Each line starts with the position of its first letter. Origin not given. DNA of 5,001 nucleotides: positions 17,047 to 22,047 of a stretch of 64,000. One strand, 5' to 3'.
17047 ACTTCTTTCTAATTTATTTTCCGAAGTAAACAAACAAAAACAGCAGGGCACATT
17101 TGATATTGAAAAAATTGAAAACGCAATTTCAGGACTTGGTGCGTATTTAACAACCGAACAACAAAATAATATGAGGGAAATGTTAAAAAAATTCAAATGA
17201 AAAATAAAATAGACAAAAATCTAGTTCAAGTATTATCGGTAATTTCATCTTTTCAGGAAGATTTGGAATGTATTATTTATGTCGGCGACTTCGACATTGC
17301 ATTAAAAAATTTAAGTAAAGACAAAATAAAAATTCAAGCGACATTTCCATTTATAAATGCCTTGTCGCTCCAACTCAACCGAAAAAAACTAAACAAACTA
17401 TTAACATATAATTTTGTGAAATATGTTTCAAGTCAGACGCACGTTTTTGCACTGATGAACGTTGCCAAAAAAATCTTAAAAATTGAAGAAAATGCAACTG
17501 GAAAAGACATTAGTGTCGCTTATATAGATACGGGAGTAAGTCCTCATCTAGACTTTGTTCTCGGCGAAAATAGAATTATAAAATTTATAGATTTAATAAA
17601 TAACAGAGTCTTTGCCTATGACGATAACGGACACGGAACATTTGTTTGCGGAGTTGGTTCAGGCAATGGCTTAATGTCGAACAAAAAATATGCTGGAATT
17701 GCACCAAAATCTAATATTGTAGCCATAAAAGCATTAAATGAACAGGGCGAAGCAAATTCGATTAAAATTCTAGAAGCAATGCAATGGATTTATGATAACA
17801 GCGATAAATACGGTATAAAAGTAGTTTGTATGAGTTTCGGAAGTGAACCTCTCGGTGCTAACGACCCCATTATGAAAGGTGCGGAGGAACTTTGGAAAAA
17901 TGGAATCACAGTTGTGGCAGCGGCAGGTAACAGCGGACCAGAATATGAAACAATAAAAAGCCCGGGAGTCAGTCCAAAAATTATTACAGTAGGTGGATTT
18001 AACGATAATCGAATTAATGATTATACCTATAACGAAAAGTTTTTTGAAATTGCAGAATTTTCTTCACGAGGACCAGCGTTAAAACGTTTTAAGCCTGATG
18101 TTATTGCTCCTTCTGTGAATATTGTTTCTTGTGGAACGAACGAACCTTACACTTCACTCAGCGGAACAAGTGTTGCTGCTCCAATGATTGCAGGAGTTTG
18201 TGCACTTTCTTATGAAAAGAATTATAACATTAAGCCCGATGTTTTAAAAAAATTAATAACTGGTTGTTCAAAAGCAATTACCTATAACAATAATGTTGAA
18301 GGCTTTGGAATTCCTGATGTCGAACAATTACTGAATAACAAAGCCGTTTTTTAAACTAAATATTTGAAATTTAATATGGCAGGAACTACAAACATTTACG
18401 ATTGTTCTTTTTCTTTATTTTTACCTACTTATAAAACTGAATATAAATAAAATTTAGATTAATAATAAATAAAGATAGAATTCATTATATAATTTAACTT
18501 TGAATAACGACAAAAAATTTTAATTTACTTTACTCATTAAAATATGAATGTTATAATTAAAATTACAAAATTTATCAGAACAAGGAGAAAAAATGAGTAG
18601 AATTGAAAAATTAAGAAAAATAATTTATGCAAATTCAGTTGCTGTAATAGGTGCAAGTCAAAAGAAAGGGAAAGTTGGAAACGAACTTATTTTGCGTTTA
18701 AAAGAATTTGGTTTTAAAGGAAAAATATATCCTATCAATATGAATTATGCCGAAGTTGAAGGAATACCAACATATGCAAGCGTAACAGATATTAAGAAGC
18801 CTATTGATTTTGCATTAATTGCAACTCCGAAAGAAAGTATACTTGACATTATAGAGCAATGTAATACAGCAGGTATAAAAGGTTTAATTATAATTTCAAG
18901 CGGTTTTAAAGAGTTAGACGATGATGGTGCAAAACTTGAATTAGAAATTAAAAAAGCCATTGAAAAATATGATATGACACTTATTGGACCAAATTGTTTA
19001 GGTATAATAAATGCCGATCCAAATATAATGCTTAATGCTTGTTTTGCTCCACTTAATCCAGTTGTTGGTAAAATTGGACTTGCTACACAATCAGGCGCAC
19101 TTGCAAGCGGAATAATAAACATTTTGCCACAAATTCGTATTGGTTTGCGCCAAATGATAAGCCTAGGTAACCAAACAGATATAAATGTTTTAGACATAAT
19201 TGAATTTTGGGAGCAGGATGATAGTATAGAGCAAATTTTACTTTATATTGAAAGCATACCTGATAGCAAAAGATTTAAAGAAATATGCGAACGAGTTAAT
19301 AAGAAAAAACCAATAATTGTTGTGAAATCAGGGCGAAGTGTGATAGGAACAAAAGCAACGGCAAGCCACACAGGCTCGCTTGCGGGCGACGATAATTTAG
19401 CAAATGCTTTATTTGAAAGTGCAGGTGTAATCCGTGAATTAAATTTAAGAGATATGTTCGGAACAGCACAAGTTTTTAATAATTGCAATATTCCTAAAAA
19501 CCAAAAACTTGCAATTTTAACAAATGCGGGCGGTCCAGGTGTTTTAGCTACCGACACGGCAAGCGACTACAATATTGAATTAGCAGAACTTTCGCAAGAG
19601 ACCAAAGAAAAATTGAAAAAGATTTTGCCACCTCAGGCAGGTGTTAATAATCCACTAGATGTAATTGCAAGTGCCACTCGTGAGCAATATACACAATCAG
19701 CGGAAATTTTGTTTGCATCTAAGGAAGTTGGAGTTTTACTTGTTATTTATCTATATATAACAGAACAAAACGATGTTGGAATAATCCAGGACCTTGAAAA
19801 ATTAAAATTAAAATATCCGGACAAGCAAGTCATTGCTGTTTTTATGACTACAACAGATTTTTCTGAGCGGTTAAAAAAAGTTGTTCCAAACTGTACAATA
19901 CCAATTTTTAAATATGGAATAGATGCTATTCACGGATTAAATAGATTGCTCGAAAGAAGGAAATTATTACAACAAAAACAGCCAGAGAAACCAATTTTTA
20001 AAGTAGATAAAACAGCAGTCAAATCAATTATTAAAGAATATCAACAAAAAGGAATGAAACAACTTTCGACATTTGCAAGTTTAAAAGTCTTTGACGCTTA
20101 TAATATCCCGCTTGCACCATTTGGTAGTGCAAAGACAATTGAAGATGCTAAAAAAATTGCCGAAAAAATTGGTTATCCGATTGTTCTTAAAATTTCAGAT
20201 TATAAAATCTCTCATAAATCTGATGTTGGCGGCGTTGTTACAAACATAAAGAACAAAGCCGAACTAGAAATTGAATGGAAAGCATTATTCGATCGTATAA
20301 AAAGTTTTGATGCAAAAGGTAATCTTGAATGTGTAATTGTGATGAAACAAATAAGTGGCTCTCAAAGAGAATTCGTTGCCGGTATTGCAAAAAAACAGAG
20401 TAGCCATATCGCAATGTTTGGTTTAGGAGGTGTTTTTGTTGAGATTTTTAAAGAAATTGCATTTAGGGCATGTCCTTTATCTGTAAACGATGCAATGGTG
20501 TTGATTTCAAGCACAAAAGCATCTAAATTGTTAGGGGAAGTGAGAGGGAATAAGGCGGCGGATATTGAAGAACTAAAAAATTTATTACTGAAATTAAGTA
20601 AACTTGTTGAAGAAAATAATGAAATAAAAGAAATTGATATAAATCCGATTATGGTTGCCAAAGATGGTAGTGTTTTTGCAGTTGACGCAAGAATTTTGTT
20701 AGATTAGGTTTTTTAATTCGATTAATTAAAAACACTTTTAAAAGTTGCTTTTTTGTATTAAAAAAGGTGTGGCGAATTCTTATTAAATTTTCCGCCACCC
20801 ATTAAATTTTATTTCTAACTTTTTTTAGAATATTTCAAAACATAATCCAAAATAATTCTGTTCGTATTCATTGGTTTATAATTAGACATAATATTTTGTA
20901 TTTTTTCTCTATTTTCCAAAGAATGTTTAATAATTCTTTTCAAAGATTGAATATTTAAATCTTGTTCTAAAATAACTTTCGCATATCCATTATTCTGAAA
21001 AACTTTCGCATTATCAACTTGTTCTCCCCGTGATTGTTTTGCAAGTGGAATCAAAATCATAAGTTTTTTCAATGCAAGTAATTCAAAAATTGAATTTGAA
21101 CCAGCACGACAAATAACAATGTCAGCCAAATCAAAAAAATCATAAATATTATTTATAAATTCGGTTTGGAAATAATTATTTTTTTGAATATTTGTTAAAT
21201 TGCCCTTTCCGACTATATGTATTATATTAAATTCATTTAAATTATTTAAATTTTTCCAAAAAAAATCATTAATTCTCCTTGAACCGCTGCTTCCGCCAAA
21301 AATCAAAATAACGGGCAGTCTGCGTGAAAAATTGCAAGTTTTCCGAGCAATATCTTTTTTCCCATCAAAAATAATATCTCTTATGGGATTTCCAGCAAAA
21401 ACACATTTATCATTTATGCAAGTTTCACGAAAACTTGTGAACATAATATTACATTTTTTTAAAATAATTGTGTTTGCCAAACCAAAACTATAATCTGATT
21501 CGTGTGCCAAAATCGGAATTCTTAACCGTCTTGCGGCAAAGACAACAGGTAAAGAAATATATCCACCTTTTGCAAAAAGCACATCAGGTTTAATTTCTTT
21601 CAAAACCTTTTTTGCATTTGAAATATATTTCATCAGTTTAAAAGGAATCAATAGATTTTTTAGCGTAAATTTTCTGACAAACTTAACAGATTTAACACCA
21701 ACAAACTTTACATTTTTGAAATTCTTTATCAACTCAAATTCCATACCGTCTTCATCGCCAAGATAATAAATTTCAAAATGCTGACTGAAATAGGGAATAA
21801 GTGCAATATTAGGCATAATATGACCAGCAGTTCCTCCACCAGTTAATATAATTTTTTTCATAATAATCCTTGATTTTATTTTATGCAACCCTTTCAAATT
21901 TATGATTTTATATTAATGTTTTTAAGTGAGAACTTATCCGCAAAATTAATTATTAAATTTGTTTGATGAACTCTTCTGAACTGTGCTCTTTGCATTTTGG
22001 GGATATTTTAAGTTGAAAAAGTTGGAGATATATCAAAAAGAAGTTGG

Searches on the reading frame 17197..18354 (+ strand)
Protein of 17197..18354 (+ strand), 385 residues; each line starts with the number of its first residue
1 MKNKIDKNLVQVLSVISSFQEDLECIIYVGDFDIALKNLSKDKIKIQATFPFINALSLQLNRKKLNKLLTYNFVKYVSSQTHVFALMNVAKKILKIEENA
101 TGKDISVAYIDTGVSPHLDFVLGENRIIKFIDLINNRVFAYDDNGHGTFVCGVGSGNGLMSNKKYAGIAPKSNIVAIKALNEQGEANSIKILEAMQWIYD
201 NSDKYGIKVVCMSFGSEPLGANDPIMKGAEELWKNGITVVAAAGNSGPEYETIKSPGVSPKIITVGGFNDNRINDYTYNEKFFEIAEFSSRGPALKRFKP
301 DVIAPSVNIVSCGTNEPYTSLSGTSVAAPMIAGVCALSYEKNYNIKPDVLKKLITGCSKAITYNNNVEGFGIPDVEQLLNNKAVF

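Call 56: search_protein_families(library=ncbifam, proteins=[window:17197-18354:+], max_evalue=0.00001)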
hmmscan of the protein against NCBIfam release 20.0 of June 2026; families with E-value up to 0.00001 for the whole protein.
window:17197-18354:+ (385 aa): 8 families
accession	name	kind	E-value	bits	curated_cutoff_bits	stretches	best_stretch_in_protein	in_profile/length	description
TIGR03921.1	T7SS_mycosin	equivalog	1.1e-27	97.1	278.75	1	98-375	8-281/353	type VII secretion-associated serine protease mycosin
NF040809.1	germ_prot_CspBA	exception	2.8e-24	84.9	1250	2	251-379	966-1095/1099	bifunctional germination protease/germinant receptor pseudoprotease CspBA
NF040808.2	CspC_non_triad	exception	3.8e-16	58.7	675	1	260-375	418-545/556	bile acid germinant receptor pseudoprotease CspC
NF049966.1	QH_SP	equivalog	5.7e-09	35.6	165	1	107-267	2-142/219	subtilisin-like serine protease QhpE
TIGR03895.1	protease_PatA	subfamily_domain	5.5e-08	32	421.05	1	161-337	13-175/606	PatA/PatG family cyanobactin maturation protease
NF040553.1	SGO_0316_fam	subfamily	9.8e-08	30.1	1400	0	135-271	349-502/1486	SGO_0316/SGO_0317 family LPXTG-anchored serine peptidase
NF033595.1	denti_PrtP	equivalog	1.5e-07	30.5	300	1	301-361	413-481/606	dentilisin complex serine proteinase subunit PrtP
NF042956.1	IteS_antiphage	equivalog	4.2e-07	28.6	900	1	42-355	188-530/747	S8 family anti-phage peptidase IteS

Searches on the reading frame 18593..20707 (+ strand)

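Call 45: search_protein_families(library=pfam, proteins=[window:18593-20707:+], max_evalue=0.001)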
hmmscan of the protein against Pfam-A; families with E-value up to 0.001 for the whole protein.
window:18593-20707:+ (704 aa): 6 families
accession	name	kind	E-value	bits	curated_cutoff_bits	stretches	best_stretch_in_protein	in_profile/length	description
PF13549.11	ATP-grasp_5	-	2.6e-58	197.5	27.6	1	484-702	3-220/221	ATP-grasp domain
PF13607.11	Succ_CoA_lig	-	1.3e-43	148.5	27.4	1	159-295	2-138/138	Succinyl-CoA ligase like flavodoxin domain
PF13380.12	CoA_binding_2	-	4.6e-23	82.3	22.8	1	15-140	2-115/116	CoA binding domain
PF02629.25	CoA_binding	-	6.6e-13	49.7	22.3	1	14-104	4-97/97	CoA binding domain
PF19045.5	Ligase_CoA_2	-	2e-05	25.1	23.7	1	307-382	2-77/162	Ligase-CoA domain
PF08442.15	ATP-grasp_2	-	0.00021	21.4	29.5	1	491-687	2-201/202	ATP-grasp domain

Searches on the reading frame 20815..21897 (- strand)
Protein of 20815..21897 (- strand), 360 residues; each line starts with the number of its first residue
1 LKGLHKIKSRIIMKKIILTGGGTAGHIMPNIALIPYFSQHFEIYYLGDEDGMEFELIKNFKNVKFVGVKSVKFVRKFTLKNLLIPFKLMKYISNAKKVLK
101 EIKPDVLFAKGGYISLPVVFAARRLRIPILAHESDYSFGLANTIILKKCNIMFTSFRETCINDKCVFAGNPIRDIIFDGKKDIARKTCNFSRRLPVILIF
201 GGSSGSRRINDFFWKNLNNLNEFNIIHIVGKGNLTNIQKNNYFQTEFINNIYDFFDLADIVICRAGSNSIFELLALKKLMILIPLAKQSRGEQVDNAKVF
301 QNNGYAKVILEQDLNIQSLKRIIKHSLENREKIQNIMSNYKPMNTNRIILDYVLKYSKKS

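Call 45: search_protein_families(library=pfam, proteins=[window:20815-21897:-], max_evalue=0.001)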
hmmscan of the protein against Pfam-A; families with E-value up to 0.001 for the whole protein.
window:20815-21897:- (360 aa): 3 families
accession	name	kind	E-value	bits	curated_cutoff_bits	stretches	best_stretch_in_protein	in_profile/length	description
PF04101.22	Glyco_tran_28_C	-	2.2e-31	109.6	22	1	196-339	1-153/166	Glycosyltransferase family 28 C-terminal domain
PF03033.26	Glyco_transf_28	-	5.8e-30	104.6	26.2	1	16-152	1-137/139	Glycosyltransferase family 28 N-terminal domain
PF13528.12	Glyco_trans_1_3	-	3.4e-05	23.6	25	1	231-324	232-319/322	Glycosyl transferase family 1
